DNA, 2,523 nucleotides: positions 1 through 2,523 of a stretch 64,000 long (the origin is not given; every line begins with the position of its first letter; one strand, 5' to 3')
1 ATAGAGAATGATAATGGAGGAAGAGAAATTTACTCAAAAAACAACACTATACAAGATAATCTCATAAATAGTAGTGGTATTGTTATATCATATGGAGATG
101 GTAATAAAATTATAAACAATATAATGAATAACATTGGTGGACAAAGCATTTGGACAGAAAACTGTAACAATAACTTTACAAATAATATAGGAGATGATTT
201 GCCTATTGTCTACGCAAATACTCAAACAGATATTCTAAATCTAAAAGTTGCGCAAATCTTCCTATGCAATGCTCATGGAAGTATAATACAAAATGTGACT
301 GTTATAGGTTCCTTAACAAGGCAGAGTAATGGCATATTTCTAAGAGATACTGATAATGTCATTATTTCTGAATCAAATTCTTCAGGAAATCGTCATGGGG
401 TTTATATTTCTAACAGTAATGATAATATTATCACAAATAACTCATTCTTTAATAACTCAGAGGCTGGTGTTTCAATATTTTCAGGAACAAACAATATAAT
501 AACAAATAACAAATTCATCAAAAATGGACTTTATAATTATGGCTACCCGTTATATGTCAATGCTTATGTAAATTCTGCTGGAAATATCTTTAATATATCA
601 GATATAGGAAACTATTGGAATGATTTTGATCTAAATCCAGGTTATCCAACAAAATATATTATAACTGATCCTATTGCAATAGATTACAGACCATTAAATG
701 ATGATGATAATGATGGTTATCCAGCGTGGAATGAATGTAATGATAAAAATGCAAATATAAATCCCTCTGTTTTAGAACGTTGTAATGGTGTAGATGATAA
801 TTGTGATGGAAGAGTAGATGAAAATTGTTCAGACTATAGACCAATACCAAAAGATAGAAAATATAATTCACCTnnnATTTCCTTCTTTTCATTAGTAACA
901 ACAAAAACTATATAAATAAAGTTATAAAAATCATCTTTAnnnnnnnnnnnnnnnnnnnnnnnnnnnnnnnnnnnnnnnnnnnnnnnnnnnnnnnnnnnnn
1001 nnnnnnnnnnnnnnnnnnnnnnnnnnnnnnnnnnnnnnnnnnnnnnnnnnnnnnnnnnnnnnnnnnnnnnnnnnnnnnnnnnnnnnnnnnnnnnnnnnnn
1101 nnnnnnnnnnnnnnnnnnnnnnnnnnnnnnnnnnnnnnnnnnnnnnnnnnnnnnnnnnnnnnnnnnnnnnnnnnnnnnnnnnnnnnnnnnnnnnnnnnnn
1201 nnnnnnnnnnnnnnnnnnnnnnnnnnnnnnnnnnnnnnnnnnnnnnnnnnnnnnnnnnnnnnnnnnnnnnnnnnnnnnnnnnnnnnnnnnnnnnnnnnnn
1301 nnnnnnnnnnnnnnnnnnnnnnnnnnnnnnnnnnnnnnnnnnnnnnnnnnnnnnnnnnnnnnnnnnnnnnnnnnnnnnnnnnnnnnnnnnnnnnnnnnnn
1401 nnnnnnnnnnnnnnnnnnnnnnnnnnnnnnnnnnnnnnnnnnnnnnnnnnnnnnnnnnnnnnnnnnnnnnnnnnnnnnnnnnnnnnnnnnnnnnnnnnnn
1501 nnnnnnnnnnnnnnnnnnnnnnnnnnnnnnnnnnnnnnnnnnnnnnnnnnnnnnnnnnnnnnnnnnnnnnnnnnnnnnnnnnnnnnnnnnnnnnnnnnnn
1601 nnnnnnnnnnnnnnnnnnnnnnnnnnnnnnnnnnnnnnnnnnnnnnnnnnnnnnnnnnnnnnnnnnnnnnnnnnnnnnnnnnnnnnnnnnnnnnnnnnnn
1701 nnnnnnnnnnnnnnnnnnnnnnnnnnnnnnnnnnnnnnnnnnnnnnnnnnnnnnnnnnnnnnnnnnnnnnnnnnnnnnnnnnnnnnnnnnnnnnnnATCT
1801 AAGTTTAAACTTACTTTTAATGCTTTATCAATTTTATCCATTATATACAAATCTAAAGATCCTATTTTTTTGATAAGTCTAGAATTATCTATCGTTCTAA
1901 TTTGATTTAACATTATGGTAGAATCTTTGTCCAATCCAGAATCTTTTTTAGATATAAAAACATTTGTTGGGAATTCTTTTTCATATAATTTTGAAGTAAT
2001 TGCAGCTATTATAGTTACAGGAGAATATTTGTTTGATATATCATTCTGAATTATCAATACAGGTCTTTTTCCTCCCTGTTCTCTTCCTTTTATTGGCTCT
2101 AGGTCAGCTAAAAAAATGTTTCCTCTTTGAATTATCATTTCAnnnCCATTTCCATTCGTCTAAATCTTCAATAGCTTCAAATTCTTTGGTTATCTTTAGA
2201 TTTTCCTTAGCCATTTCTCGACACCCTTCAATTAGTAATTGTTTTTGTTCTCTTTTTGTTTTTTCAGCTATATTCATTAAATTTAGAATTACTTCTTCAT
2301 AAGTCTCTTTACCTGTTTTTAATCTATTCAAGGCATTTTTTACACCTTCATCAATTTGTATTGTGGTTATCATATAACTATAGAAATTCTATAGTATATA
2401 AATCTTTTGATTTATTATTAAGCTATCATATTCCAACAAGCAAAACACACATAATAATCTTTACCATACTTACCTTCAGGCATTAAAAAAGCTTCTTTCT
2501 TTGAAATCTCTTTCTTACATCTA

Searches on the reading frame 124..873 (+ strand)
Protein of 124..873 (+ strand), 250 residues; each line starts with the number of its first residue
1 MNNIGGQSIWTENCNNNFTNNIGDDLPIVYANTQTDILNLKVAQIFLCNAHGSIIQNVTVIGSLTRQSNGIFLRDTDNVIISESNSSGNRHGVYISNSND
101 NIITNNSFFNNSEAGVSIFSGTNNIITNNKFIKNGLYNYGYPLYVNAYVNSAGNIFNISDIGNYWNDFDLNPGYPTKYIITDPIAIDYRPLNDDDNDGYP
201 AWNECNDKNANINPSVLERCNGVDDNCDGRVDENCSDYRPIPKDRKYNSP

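Call 34: search_protein_families(library=pfam, alignment_id=A3, max_evalue=0.00001)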
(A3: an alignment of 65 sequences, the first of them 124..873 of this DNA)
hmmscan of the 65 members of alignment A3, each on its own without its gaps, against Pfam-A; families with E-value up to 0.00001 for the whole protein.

A. member 1, window:124-873:+ (250 aa): 3 families
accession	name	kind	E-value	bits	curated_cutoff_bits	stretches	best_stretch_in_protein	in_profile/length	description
PF11617.13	Cu-binding_MopE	-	2.3e-09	37.7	27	1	205-233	2-30/30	Putative metal-binding motif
PF13229.12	Beta_helix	-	5.1e-09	36.4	25.9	1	36-140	35-141/158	Right handed beta helix region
PF05048.19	NosD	-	1.6e-08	34.7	23.6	1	16-169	49-211/212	Periplasmic copper-binding protein (NosD)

B. families by the number of members that match (of 65 scanned): 60 families (the first 25 are shown)
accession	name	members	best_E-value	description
PF00535.33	Glycos_transf_2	9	1.3e-33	Glycosyl transferase family 2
PF04055.27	Radical_SAM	5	9.5e-24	Radical SAM superfamily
PF08241.18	Methyltransf_11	5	8.6e-22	Methyltransferase domain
PF02310.24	B12-binding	4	3.3e-23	B12 binding domain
PF13649.12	Methyltransf_25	4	1e-15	Methyltransferase domain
PF13847.12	Methyltransf_31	4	4.5e-15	Methyltransferase domain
PF13641.12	Glyco_tranf_2_3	3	3.5e-15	Glycosyltransferase like family 2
PF13489.12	Methyltransf_23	3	2.6e-14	Methyltransferase domain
PF08242.18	Methyltransf_12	3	2e-10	Methyltransferase domain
PF02350.25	Epimerase_2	2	1.4e-111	UDP-N-acetylglucosamine 2-epimerase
PF03102.20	NeuB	2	2.3e-87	NeuB family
PF00534.26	Glycos_transf_1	2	1e-31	Glycosyl transferases group 1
PF01075.23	Glyco_transf_9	2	1e-29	Glycosyltransferase family 9 (heptosyltransferase)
PF01943.22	Polysacc_synt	2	2.2e-27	Polysaccharide biosynthesis protein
PF13440.11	Polysacc_synt_3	2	1.6e-24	Polysaccharide biosynthesis protein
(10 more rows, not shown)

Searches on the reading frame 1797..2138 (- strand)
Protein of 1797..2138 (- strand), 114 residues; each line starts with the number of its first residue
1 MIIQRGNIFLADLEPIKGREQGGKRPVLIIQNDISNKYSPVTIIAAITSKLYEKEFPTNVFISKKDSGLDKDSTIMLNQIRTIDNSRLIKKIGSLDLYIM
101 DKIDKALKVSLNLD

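Call 63: search_protein_families(library=pfam, proteins=[window:1797-2138:-], max_evalue=0.01)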
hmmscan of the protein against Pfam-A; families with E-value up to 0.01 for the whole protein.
window:1797-2138:- (114 aa): 1 family
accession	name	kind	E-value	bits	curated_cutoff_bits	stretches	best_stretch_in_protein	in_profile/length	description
PF02452.23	PemK_toxin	-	1.6e-33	115.6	23.1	1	4-110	1-108/109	PemK-like, MazF-like toxin of type II toxin-antitoxin system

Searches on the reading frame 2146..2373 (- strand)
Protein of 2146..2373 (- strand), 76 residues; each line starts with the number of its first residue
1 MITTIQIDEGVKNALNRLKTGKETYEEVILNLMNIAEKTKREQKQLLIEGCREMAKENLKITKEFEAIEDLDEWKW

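Call 63: search_protein_families(library=pfam, proteins=[window:2146-2373:-], max_evalue=0.01)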
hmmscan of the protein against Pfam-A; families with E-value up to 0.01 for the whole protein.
window:2146-2373:- (76 aa): 2 families
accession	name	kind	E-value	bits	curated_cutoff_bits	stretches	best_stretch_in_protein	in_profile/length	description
PF24434.1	DUF7557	-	8.8e-08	31.9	25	1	3-38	2-37/45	Family of unknown function (DUF7557)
PF02697.20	VAPB_antitox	-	1.4e-05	26.2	27.9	1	4-64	2-63/69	Putative antitoxin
